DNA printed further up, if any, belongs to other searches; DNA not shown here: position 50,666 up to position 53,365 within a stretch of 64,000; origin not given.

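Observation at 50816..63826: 13-kb single gene: a kexin-like proprotein convertase fused to an RTX/VCBS giant adhesin-like T1SS substrate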

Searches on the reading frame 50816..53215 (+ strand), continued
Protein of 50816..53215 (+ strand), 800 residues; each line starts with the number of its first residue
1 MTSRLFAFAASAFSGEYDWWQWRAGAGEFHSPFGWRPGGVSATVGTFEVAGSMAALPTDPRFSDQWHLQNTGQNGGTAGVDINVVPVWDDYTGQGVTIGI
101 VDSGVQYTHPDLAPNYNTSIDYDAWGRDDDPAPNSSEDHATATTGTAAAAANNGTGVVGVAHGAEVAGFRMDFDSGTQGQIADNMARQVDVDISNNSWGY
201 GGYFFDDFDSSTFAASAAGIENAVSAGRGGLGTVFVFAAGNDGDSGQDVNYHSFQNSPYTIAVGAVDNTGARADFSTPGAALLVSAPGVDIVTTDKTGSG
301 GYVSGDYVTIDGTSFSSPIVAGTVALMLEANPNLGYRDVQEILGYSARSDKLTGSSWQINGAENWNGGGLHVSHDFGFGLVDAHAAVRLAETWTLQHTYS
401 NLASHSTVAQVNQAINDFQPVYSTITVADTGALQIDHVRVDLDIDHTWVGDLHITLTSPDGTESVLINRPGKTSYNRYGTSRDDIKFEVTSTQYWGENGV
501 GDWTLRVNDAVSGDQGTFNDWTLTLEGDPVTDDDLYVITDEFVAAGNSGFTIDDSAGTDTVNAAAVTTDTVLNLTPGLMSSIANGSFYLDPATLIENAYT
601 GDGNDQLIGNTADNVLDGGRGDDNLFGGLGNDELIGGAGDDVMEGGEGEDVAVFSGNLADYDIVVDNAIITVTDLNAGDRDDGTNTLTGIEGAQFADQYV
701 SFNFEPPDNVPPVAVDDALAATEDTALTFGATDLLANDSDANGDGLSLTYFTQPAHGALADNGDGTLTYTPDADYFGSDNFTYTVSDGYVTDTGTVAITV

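Call 37: find_related_loci(query=A1, collection=genome_contigs, flank=10000)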
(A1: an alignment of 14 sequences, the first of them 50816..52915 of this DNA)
Query A1 (700 aa) in genome_contigs; peptide patterns used: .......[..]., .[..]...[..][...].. (x = any residue, [..] = any of these).
599 stretches matched a pattern (row limit reached: there are more); 531 encode a relative of the query (tblastn E <= 1e-3); the best 80 are kept; 80 distinct loci.
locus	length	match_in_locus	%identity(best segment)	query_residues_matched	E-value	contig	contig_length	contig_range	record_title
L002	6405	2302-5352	53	39-700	0e+0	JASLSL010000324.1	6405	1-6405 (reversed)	MAG: Alphaproteobacteria bacterium isolate Arabian12_MAG_54 c_000002134904, whole genome shotgun sequence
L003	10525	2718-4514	58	51-649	0e+0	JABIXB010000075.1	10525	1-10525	MAG: Rhodospirillaceae bacterium isolate SI073_bin108 k141_762319, whole genome shotgun sequence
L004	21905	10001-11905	55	57-700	0e+0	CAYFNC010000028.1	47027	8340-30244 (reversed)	MAG TPA_asm: uncultured Hyphomicrobiales bacterium isolate ERP019367_co2_49 genome assembly, contig: NODE_689_length_470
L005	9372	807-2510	56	56-620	0e+0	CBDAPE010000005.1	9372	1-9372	MAG: Alphaproteobacteria bacterium isolate 460fe2ec-56e0-404b-a524-3616a9fdebbf genome assembly, contig: contig_5, whole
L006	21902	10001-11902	50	54-678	0e+0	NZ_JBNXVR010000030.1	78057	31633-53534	Leptolyngbya sp. AN02str NODE_32_length_78057_cov_41.255178, whole genome shotgun sequence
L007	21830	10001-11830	53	52-653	0e+0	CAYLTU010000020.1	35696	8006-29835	MAG TPA_asm: uncultured Rhodospirillaceae bacterium isolate SRP308112_co1_145 genome assembly, contig: NODE_1423_length_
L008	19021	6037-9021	51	56-700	0e+0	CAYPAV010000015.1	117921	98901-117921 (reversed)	MAG TPA_asm: uncultured Rhodospirillaceae bacterium isolate SRP200020_co5_212 genome assembly, contig: NODE_194_length_1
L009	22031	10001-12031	49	21-700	1e-180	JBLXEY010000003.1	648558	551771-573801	MAG: Rhodospirillales bacterium isolate ET02-02 T02maxbin_out.002RE.5K@3, whole genome shotgun sequence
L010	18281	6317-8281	49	55-678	1e-179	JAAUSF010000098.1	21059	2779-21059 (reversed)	MAG: Cyanobacteria bacterium RU_5_0 NODE_1029_length_21059_cov_22.909564, whole genome shotgun sequence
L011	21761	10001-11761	55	57-635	8e-179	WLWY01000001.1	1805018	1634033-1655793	MAG: Alphaproteobacteria bacterium isolate MH-Pat-all_autometa_1-15 scf7180000017298.1805018, whole genome shotgun seque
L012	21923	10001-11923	51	55-694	4e-177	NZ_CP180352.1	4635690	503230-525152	MAG: Minwuia sp. isolate contig_746 chromosome, complete genome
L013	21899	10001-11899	49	21-651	2e-174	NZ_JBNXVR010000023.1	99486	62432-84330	Leptolyngbya sp. AN02str NODE_23_length_99486_cov_42.686833, whole genome shotgun sequence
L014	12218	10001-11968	51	47-686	1e-173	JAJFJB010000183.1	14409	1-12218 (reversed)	MAG: Alphaproteobacteria bacterium isolate OFTM273 OFTM273_182, whole genome shotgun sequence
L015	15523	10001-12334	53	41-686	3e-173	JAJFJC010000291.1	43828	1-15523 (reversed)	MAG: Alphaproteobacteria bacterium isolate OFTM82 OFTM82_290, whole genome shotgun sequence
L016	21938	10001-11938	50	51-700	3e-172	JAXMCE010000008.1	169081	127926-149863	MAG: Alphaproteobacteria bacterium isolate STL-PRO2 C2.23.fa-8, whole genome shotgun sequence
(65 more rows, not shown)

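Call 41: search_protein_representatives(protein=window:50816-52915:+)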
Query: 700 residues. Proteins with E-value up to 0.001 (for the whole library): 141946; up to 1e-10: 50847; up to 1e-30: 8220. The best 150 are listed.
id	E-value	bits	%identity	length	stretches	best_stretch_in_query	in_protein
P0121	0.0e+00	1569.6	91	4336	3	1-700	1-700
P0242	3.5e-245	832.4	36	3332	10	58-474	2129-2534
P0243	9.2e-237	804.5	50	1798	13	50-697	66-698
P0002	1.1e-223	761.3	52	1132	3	47-566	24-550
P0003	4.0e-223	759.4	55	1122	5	51-674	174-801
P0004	1.9e-221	753.9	61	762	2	52-549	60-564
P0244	1.6e-220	750.9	60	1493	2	49-699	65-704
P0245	3.0e-210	716.9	47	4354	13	42-698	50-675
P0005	1.8e-208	711.0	58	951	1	52-652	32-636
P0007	1.5e-203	694.7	52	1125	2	52-697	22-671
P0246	3.7e-202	690.2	56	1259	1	56-699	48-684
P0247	2.3e-200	684.2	50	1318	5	47-699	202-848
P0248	4.1e-198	676.8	57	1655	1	54-698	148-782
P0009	2.5e-197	674.2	57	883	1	52-697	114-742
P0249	3.9e-196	670.2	44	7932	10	39-655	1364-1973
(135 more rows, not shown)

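Call 45: search_protein_families(library=pfam, proteins=[L008:315-1901:+, L008:1975-4140:+, L008:4097-5542:+, L008:15879-17801:+, L008:13396-15792:+], max_evalue=0.0001)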
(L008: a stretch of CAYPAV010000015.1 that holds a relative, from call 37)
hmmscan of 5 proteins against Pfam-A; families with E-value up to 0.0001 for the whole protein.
L008:315-1901:+ (529 aa): 10 families
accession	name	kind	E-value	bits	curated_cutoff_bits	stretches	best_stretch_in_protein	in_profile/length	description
PF03133.20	TTL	-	2.4e-33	116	20.1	1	207-460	14-262/292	Tubulin-tyrosine ligase family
PF07719.23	TPR_2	-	2.1e-11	43.5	27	0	91-121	3-33/34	Tetratricopeptide repeat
PF00515.34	TPR_1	-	3.1e-10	39.9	27.8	0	91-121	3-33/34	Tetratricopeptide repeat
PF13424.12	TPR_12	-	5.6e-09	36.5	30.1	1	92-153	6-74/77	Tetratricopeptide repeat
PF13432.12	TPR_16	-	6.3e-09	36.6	32.7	0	67-118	9-60/65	Tetratricopeptide repeat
PF14559.12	TPR_19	-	6.5e-09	36.4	25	1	68-124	4-61/68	Tetratricopeptide repeat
PF13181.12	TPR_8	-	5.4e-08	32.8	25.7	0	91-121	3-33/34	Tetratricopeptide repeat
PF13414.12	TPR_11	-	3.2e-07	30.4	26.8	0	71-97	10-36/42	TPR repeat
PF13431.12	TPR_17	-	4.8e-06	26.9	24.4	0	79-109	3-33/34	Tetratricopeptide repeat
PF13428.12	TPR_14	-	1.1e-05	26.1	23.5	0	55-96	1-42/44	Tetratricopeptide repeat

L008:1975-4140:+ (722 aa): 4 families
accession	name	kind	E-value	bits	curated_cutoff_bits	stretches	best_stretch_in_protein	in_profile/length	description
PF00664.28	ABC_membrane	-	2.1e-55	188.8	28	1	166-427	4-268/274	ABC transporter transmembrane region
PF00005.33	ABC_tran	-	1.3e-33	116.9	25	1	496-645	1-137/137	ABC transporter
PF03412.21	Peptidase_C39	-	1.4e-16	61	22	1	18-137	11-131/133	Peptidase C39 family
PF02463.25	SMC_N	-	6.1e-06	26.3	40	0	616-689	136-213/220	RecF/RecN/SMC N terminal domain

L008:4097-5542:+ (482 aa): 3 families
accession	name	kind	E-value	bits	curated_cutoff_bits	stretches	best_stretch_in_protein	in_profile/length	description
PF13437.12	HlyD_3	-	4.9e-19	69.5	22.2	1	334-449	2-106/106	HlyD family secretion protein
PF16576.10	HlyD_D23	-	8.8e-09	35.4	30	1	287-402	64-177/214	Barrel-sandwich domain of CusB or HlyD membrane-fusion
PF13533.13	Biotin_lipoyl_2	-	1.9e-06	28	29.8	1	106-129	9-32/32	Biotin-lipoyl like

L008:15879-17801:+ (641 aa): 4 families
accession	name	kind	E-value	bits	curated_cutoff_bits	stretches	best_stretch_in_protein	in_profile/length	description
PF00456.26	Transketolase_N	-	7.5e-30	104.5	22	1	41-264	8-252/334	Transketolase, thiamine diphosphate binding domain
PF02779.29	Transket_pyr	-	1.5e-26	93.5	27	1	333-486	8-167/174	Transketolase, pyrimidine binding domain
PF02780.25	Transketolase_C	-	6.7e-14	52.3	25.9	1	509-629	4-123/124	Transketolase, C-terminal domain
PF13292.11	DXP_synthase_N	-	1.5e-07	31.4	21.2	1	42-211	25-184/274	1-deoxy-D-xylulose-5-phosphate synthase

L008:13396-15792:+ (799 aa): 5 families
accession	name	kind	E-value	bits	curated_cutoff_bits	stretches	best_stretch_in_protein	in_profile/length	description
PF17963.7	Big_9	-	2.6e-40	137.6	23.6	2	123-208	1-88/89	Bacterial Ig domain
PF17892.7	Cadherin_5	-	4e-32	110.4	26.5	2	122-211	1-98/98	Cadherin-like domain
PF17803.7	Cadherin_4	-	2.8e-31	108.3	25.1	3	114-178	2-71/71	Bacterial cadherin-like domain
PF00353.25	HemolysinCabind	-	7.9e-18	64.5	23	2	422-455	2-35/36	RTX calcium-binding nonapeptide repeat (4 copies)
PF06594.17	HCBP_related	-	1.2e-10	41.6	21.4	1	577-606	10-41/42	Haemolysin-type calcium binding protein related domain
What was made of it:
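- The T1SS ABC next to the giant homologue L008 carries a C39-like domain, as do LapB-type exporters and also HlyB (call 45).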

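Call 66: predict_structure(alignment_id=A3)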
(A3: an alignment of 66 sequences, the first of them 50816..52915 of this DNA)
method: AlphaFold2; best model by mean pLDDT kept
length: 700 residues; sequences in the alignment: 66
mean_pLDDT: 90.4   pTM: 0.90
mean pLDDT of the five models: 90.4, 89.9, 89.8, 89.5, 89.1
residues with pLDDT >= 90: 595; 70-90: 38; 50-70: 14; < 50: 53
segments of 3 or more residues with pLDDT < 50: 1-53
pLDDT, mean of each block of 10 residues (from residue 1): 36 34 31 29 30 73 96 92 94 98 97 98 97 93 98 96 98 94 98 97 96 98 98 98 95 98 97 96 98 97 97 98 98 98 92 79 78 95 97 97 98 97 96 96 98 98 97 96 97 96 98 97 97 92 72 91 95 95 90 96 97 97 97 97 97 96 96 84 96 96
secondary structure, 60 per line:
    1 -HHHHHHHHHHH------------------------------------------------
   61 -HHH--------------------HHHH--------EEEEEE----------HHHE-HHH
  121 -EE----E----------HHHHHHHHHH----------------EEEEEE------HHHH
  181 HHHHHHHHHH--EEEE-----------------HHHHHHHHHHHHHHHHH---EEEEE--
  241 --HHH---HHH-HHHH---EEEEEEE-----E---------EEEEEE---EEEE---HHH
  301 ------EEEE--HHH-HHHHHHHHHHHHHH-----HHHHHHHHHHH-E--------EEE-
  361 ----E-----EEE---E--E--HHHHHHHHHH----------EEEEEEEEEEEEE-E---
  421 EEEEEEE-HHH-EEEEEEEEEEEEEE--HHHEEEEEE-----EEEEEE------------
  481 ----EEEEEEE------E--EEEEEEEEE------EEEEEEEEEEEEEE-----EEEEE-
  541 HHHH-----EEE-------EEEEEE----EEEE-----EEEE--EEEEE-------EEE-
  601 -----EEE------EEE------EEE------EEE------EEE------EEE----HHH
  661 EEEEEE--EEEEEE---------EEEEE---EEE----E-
elements in order (helices of 4 or more, strands of 3 or more residues): H2-12 H85-88 E97-102 H139-148 E165-170 H177-190 E193-196 H214-230 E234-238 H253-256 E260-266 E282-287 E291-294 E307-310 H317-330 H336-346 E357-359 E371-373 H383-392 E403-415 E421-427 E433-446 E452-457 E463-468 E485-491 E501-509 E516-529 E535-539 H541-544 E550-552 E560-565 E570-573 E579-582 E585-589 E597-599 E606-608 E615-617 E624-626 E633-635 E642-644 E651-653 E661-666 E669-674 E684-688 E692-694

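Call 69: fold_search(model_id=the predicted structure, library=pdb)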
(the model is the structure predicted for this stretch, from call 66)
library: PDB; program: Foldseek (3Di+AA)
matches with E <= 10: 1487; with E <= 0.001: 329
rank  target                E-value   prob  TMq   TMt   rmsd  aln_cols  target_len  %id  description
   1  5jmo_B                7.4e-38  1.00  0.59  0.87   2.8       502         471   30  X-ray structure of furin in complex with the inhibitory antibody Nb14 (released 2016-12-07)
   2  5jmo_A                2.6e-37  1.00  0.60  0.89   2.6       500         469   30  X-ray structure of furin in complex with the inhibitory antibody Nb14 (released 2016-12-07)
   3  5jxg                  3.7e-37  1.00  0.60  0.88   2.7       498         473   30  Structure of the unliganded form of the proprotein convertase furin. (released 2016-10-05)
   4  6hlb_A                6.8e-37  1.00  0.59  0.88   2.8       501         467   30  X-ray structure of furin in complex with the cyclic peptide c[succinyl-Phe-2-Nal-(Arg)4-Lys]-Arg-4-Amba (released 2019-02-06)
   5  7o1u                  8.8e-37  1.00  0.60  0.88   2.6       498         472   30  X-ray structure of furin in complex with the guanylhydrazone-based inhibitor 1 (BEV241) (released 2021-09-01)
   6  4omc_B                1.3e-36  1.00  0.60  0.89   2.8       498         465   30  X-ray structure of human furin in complex with the competitive inhibitor meta-guanidinomethyl-Phac-RVR-Amba (released 2014-04-09)
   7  9fie_C                1.5e-36  1.00  0.60  0.89   2.6       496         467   30  X-ray structure of furin (PCSK3) in complex with the PC1/3 (PCSK1) prodomain mutant R77A,R80A,R81A (released 2025-09-10)
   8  4omc_A                1.8e-36  1.00  0.60  0.89   2.6       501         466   30  X-ray structure of human furin in complex with the competitive inhibitor meta-guanidinomethyl-Phac-RVR-Amba (released 2014-04-09)
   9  7qy1                  1.9e-36  1.00  0.60  0.88   2.7       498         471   30  X-ray structure of furin in complex with the dichlorophenylpyridine-based inhibitor 4 (released 2022-04-20)
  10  9fid_A                2.0e-36  1.00  0.60  0.89   2.5       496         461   30  X-ray structure of furin (PCSK3) in complex with the PC1/3 (PCSK1) prodomain mutant R78K,R80A (released 2025-09-10)
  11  7o22                  2.4e-36  1.00  0.60  0.89   2.8       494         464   30  X-ray structure of furin in complex with the guanylhydrazone-based inhibitor 4 (mi359) (released 2021-09-01)
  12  4z2a                  3.0e-36  1.00  0.60  0.89   2.7       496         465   30  Crystal structure of unglycosylated apo human furin @1.89A (released 2016-05-04)
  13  7lcu                  3.3e-36  1.00  0.60  0.88   2.7       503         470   30  X-ray structure of Furin bound to BOS-318, a small molecule inhibitor (released 2022-01-12)
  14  5jxi                  4.7e-36  1.00  0.60  0.88   2.7       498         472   30  Structure of the unliganded form of the proprotein convertase furin in presence of EDTA. (released 2016-10-05)
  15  7o1y                  7.0e-36  1.00  0.60  0.89   2.7       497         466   30  X-ray structure of furin in complex with the guanylhydrazone-based inhibitor 2 (mi307) soaked at 0.25 M NaCl (released 2021-09-01)
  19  1p8j_B                1.2e-35  1.00  0.59  0.87   3.1       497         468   30  CRYSTAL STRUCTURE OF THE PROPROTEIN CONVERTASE FURIN (released 2003-07-08)
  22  1p8j_H                1.6e-35  1.00  0.59  0.88   3.0       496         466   29  CRYSTAL STRUCTURE OF THE PROPROTEIN CONVERTASE FURIN (released 2003-07-08)
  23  1p8j_F                1.9e-35  1.00  0.60  0.88   3.0       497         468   29  CRYSTAL STRUCTURE OF THE PROPROTEIN CONVERTASE FURIN (released 2003-07-08)
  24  1p8j_C                3.7e-35  1.00  0.60  0.89   2.8       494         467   30  CRYSTAL STRUCTURE OF THE PROPROTEIN CONVERTASE FURIN (released 2003-07-08)
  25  1p8j_A                5.3e-35  1.00  0.60  0.88   3.0       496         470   30  CRYSTAL STRUCTURE OF THE PROPROTEIN CONVERTASE FURIN (released 2003-07-08)
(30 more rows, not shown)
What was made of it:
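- On Kexin/furin-type subtilases (S8B): The model superposes on furin catalytic plus P domains with TMt 0.87-0.89 (call 69).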
